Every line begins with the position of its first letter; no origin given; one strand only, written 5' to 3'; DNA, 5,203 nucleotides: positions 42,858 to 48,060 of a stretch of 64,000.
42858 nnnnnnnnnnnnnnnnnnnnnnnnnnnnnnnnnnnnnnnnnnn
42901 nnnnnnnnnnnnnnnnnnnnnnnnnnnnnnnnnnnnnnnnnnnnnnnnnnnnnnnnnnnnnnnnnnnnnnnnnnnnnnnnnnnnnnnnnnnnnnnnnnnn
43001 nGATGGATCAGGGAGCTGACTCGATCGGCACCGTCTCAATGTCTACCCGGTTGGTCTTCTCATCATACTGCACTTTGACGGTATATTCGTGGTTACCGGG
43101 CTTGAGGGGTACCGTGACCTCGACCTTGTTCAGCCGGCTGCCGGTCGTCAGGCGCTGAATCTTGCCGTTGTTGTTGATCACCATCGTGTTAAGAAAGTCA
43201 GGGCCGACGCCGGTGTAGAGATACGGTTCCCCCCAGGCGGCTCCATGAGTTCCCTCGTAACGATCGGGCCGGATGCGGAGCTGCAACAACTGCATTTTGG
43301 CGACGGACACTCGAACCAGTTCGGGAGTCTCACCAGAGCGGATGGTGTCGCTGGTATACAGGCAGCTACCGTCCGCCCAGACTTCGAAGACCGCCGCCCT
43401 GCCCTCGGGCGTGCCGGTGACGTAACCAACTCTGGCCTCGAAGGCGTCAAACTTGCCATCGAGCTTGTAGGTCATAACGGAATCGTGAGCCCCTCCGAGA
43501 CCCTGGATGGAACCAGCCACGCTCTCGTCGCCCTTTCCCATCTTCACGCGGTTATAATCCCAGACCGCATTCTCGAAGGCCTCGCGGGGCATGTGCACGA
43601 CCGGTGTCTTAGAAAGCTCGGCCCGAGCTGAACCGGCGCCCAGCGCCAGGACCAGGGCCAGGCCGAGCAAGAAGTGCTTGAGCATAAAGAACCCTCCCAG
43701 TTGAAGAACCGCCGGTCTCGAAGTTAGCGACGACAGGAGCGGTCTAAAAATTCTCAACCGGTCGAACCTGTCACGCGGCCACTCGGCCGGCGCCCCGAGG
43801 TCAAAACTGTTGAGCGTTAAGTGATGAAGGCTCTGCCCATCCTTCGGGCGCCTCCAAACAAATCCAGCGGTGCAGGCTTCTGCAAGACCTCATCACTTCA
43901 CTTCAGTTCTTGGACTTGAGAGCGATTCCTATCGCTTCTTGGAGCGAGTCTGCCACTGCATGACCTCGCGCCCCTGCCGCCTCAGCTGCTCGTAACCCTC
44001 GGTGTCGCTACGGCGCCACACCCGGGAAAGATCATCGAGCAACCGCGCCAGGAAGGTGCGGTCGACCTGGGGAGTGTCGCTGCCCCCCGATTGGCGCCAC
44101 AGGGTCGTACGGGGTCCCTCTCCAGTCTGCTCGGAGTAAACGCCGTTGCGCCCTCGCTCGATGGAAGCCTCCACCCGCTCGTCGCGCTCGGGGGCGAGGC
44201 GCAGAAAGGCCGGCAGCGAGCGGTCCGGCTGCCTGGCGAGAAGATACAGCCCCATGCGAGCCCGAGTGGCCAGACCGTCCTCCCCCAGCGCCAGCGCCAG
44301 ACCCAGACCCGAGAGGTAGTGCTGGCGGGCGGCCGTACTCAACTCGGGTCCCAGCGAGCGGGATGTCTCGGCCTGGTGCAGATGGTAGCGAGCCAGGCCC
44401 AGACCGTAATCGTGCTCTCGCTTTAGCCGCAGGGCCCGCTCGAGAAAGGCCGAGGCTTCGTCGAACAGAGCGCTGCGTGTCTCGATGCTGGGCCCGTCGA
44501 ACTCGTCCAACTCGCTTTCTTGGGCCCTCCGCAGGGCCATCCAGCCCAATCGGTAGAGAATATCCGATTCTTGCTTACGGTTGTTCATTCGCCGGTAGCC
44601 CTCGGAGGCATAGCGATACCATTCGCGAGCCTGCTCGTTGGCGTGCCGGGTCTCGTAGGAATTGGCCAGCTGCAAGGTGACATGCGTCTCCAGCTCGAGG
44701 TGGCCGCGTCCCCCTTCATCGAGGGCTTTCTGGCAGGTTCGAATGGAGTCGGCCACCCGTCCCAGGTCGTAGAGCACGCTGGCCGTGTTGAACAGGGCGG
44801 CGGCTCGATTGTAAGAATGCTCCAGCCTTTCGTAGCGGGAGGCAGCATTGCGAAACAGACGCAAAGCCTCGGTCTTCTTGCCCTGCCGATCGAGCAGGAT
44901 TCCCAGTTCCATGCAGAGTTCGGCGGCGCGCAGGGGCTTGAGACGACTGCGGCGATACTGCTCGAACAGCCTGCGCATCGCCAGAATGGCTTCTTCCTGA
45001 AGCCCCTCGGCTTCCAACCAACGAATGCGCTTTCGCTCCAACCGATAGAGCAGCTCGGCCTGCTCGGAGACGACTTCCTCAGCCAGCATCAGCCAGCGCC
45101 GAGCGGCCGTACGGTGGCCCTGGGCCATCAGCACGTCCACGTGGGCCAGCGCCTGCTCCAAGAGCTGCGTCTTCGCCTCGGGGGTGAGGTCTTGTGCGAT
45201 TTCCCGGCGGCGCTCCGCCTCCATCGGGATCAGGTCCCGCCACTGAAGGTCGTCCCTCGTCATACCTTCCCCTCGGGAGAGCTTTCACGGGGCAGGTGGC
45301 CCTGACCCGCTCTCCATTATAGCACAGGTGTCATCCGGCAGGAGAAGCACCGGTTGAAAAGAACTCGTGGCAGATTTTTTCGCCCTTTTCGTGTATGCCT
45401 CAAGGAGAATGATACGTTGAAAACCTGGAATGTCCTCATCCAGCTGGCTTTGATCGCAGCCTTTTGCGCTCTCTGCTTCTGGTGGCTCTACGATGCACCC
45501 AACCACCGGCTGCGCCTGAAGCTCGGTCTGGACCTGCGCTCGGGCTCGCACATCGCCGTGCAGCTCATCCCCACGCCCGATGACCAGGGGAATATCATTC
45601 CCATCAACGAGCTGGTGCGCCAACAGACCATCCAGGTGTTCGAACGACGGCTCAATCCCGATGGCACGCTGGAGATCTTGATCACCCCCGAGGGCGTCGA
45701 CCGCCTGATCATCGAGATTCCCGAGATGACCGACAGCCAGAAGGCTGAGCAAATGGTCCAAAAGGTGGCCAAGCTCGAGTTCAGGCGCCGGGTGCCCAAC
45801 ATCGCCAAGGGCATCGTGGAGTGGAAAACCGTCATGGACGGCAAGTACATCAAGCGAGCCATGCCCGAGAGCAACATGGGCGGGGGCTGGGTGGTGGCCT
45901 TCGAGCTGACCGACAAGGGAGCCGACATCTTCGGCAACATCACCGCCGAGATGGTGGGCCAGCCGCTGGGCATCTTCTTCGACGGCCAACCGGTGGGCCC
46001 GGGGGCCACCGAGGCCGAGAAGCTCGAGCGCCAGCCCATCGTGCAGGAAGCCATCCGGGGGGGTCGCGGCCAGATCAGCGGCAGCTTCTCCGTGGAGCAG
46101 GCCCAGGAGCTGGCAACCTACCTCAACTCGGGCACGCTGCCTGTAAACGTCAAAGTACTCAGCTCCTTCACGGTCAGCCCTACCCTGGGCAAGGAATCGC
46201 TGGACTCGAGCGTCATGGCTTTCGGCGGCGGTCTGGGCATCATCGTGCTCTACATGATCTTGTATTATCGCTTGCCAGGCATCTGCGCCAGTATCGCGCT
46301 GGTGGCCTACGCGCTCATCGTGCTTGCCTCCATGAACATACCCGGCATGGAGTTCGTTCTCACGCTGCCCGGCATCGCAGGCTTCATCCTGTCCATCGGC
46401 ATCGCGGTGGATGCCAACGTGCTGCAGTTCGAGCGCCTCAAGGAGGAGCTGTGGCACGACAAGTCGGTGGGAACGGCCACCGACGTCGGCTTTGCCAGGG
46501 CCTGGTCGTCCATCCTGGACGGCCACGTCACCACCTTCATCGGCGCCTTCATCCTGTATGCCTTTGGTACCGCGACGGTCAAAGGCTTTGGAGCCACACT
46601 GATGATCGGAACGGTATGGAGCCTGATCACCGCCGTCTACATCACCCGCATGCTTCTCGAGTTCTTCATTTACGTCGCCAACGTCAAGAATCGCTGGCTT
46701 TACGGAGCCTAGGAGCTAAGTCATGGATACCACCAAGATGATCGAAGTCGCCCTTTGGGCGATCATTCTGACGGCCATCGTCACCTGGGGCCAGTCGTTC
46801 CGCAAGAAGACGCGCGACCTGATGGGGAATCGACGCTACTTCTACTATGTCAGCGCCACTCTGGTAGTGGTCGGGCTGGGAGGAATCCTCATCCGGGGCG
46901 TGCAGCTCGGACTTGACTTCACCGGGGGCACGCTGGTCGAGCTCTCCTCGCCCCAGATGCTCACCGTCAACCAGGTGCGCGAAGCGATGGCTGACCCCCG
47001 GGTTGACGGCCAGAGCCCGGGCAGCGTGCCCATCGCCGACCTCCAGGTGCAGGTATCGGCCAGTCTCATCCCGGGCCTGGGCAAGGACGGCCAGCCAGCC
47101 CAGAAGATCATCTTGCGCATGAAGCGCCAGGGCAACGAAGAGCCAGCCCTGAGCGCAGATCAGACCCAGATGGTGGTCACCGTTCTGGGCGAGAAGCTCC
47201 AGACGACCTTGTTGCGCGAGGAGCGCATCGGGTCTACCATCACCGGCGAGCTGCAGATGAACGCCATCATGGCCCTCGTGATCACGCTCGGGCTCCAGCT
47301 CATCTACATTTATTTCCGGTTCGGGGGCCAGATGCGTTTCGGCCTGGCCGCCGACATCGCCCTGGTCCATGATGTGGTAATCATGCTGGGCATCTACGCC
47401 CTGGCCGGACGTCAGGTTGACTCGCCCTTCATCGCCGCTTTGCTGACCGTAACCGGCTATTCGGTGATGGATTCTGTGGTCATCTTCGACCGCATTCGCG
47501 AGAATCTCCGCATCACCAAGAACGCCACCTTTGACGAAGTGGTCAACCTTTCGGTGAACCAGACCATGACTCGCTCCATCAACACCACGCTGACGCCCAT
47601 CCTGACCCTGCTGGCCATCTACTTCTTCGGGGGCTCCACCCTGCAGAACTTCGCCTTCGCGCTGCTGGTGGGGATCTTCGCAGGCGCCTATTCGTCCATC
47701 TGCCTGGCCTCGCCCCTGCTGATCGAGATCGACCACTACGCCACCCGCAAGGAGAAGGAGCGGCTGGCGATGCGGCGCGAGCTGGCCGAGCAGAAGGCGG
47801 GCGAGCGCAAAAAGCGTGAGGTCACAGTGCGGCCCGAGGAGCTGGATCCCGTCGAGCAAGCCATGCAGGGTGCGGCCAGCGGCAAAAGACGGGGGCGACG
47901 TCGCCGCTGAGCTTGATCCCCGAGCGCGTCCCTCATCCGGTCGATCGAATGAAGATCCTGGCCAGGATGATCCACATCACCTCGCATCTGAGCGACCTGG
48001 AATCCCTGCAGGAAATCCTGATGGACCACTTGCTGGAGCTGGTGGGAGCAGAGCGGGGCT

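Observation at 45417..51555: secD-secF are translationally coupled to a GAF-adenylate cyclase, a Ser/Thr kinase and a stand-alone GspF/PilC-like platform protein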

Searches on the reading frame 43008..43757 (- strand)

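Call 12: search_protein_families(library=pfam, proteins=[window:43008-43757:-], max_evalue=0.001)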
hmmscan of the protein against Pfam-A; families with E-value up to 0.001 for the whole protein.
window:43008-43757:- (249 aa): 1 family
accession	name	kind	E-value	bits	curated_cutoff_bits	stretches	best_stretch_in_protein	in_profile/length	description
PF08305.17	NPCBM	-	1.1e-14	55.1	23.9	1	85-179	40-135/137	NPCBM/NEW2 domain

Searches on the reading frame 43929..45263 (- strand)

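Call 12: search_protein_families(library=pfam, proteins=[window:43929-45263:-], max_evalue=0.001)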
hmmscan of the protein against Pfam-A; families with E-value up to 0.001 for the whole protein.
window:43929-45263:- (444 aa): 6 families
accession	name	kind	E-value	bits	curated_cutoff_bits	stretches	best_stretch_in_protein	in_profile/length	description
PF13432.12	TPR_16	-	1.5e-07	32.2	32.7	1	119-184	2-61/65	Tetratricopeptide repeat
PF00515.34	TPR_1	-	9.9e-06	25.6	27.8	0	154-182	1-29/34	Tetratricopeptide repeat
PF13424.12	TPR_12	-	2.9e-05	24.6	30.1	1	119-182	8-73/77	Tetratricopeptide repeat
PF07719.23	TPR_2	-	5.9e-05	23.3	27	0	114-144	1-31/34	Tetratricopeptide repeat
PF14938.12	SNAP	-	0.00015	21.7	25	1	112-235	33-157/282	Soluble NSF attachment protein, SNAP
PF13174.12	TPR_6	-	0.00033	21.5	26.3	0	120-144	6-30/33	Tetratricopeptide repeat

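Call 69: search_protein_families(library=padloc, proteins=[window:43929-45263:-], max_evalue=0.01)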
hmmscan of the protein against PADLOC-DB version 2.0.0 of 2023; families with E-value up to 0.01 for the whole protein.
window:43929-45263:- (444 aa): 0 families

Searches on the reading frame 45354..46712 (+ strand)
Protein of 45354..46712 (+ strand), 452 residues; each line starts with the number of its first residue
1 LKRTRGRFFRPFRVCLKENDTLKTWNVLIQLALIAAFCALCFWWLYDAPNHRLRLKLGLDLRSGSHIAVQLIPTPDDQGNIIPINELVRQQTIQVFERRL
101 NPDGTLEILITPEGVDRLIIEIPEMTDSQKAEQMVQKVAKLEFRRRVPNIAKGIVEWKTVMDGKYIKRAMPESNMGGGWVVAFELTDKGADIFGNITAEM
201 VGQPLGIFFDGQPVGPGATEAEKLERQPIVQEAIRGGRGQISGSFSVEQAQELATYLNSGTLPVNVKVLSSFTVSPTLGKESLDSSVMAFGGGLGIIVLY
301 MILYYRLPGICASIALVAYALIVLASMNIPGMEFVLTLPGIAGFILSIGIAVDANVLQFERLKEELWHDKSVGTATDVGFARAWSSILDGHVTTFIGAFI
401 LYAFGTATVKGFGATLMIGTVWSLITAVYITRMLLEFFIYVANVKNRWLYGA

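Call 9: search_protein_families(library=pfam, proteins=[window:45354-46712:+], max_evalue=0.01)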
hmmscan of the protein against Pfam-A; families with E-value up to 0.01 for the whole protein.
window:45354-46712:+ (452 aa): 3 families
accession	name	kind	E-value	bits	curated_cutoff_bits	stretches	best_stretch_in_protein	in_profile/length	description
PF22599.2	SecDF_P1_head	-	1.4e-23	83.4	27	1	154-264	14-114/114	SecDF, P1 head subdomain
PF02355.23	SecD_SecF_C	-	3.6e-16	59.6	20.5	1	265-436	12-184/189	Protein export membrane protein SecD/SecF, C-terminal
PF21760.3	SecD_1st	-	5e-12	45.5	27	1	90-145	2-57/60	Protein translocase subunit SecDF, P1 domain, N-terminal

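Call 10: search_protein_families(library=ncbifam, proteins=[window:45354-46712:+], max_evalue=0.01)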
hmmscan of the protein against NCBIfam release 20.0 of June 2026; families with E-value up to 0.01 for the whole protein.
window:45354-46712:+ (452 aa): 25 families
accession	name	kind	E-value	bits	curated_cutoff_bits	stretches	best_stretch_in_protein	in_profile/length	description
TIGR01129.1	secD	equivalog_domain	1e-99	334.4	244.4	2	154-435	128-397/397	protein translocase subunit SecD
NF009583.0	PRK13024.1-3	subfamily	1.8e-97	327.2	721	1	26-440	8-433/755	protein translocase subunit SecDF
NF009585.0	PRK13024.1-5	equivalog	8.8e-75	252.4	1037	1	158-438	380-647/993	protein translocase subunit SecDF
NF009581.0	PRK13024.1-1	equivalog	8.9e-73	245.6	1058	1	55-446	32-418/752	protein translocase subunit SecDF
NF011315.0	PRK14726.1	equivalog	1.3e-66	225.3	1249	2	178-440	277-526/855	protein translocase subunit SecDF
TIGR00916.1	2A0604s01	subfamily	1.9e-64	217.5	148.6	1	185-428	1-231/231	SecD/SecF family protein translocase subunit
NF009584.0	PRK13024.1-4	equivalog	8.4e-64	216.2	1171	1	55-450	32-425/759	protein translocase subunit SecDF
NF009545.0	PRK12933.1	equivalog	5.1e-56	190.4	728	1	79-437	222-592/604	protein translocase subunit SecD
NF009540.0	PRK12911.1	equivalog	1.4e-40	138.6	1878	1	238-445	863-1066/1403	bifunctional preprotein translocase subunit SecD/SecF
NF009580.0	PRK13023.1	equivalog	7.7e-40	136.8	1153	1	174-445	196-454/775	protein translocase subunit SecDF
NF006218.0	PRK08343.1-4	subfamily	3.4e-38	131.5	383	1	54-433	30-379/392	preprotein translocase subunit SecD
NF009582.0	PRK13024.1-2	equivalog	1.4e-36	125.8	723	1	230-449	281-499/859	protein translocase subunit SecDF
NF006217.0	PRK08343.1-3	equivalog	2.1e-23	82.8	491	1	85-423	188-524/544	preprotein translocase subunit SecD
NF046001.1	SecDF_plasm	equivalog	5.1e-23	81.1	500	1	243-441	311-506/878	protein translocase subunit SecDF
NF006216.0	PRK08343.1-2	equivalog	1e-21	77.4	519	2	247-432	309-491/506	preprotein translocase subunit SecD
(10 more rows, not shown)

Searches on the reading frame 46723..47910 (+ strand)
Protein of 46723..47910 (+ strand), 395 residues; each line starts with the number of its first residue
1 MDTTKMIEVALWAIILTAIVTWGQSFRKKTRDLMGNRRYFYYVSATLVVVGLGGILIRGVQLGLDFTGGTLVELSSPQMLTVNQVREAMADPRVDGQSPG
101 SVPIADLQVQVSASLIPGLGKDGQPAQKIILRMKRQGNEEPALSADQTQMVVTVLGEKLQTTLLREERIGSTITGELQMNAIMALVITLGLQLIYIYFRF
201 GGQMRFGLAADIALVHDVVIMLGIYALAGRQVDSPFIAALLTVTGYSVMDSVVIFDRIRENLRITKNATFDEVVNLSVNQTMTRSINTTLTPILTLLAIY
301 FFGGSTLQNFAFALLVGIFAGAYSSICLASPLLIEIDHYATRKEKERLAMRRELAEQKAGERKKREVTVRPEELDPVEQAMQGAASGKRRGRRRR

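Call 9: search_protein_families(library=pfam, proteins=[window:46723-47910:+], max_evalue=0.01)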
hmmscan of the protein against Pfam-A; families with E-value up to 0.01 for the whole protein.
window:46723-47910:+ (395 aa): 2 families
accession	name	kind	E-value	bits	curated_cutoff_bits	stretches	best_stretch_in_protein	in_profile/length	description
PF02355.23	SecD_SecF_C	-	5.3e-57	192.7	20.5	1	161-336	13-186/189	Protein export membrane protein SecD/SecF, C-terminal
PF07549.19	Sec_GG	-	1.5e-06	28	20.3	1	55-75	3-23/28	SecD/SecF GG Motif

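Call 10: search_protein_families(library=ncbifam, proteins=[window:46723-47910:+], max_evalue=0.01)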
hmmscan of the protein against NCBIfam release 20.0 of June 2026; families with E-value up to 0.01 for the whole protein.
window:46723-47910:+ (395 aa): 24 families
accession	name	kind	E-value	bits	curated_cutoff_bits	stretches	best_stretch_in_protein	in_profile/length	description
TIGR00966.2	transloc_SecF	equivalog_domain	6.5e-85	285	160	1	32-335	2-278/279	protein translocase subunit SecF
NF009583.0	PRK13024.1-3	subfamily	1.8e-82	277.6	721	1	20-352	446-749/755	protein translocase subunit SecDF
NF009585.0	PRK13024.1-5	equivalog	1.1e-64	219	1037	1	25-346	664-987/993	protein translocase subunit SecDF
NF011315.0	PRK14726.1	equivalog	4.9e-60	203.6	1249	1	26-348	542-839/855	protein translocase subunit SecDF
NF009581.0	PRK13024.1-1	equivalog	2e-54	184.9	1058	1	31-351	449-744/752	protein translocase subunit SecDF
NF009584.0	PRK13024.1-4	equivalog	3.3e-52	177.8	1171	2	168-348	561-744/759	protein translocase subunit SecDF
TIGR00916.1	2A0604s01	subfamily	2.6e-47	161.4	148.6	1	160-326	69-231/231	SecD/SecF family protein translocase subunit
NF009580.0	PRK13023.1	equivalog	8.6e-39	133.4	1153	1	58-355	497-768/775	protein translocase subunit SecDF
NF009582.0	PRK13024.1-2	equivalog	1.3e-32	112.8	723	1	146-349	630-837/859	protein translocase subunit SecDF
NF009540.0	PRK12911.1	equivalog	2.9e-27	94.5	1878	1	148-344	1195-1398/1403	bifunctional preprotein translocase subunit SecD/SecF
NF046001.1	SecDF_plasm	equivalog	4.2e-20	71.4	500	1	49-336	561-846/878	protein translocase subunit SecDF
TIGR01129.1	secD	equivalog_domain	3.4e-17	62.7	244.4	1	163-332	232-396/397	protein translocase subunit SecD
NF009545.0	PRK12933.1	equivalog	1e-16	60.6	728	1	162-335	423-591/604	protein translocase subunit SecD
NF006216.0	PRK08343.1-2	equivalog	2.2e-10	40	519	1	122-323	288-488/506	preprotein translocase subunit SecD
NF006357.0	PRK08578.2-1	equivalog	8.9e-10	38.8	304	1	160-331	100-268/282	preprotein translocase subunit SecF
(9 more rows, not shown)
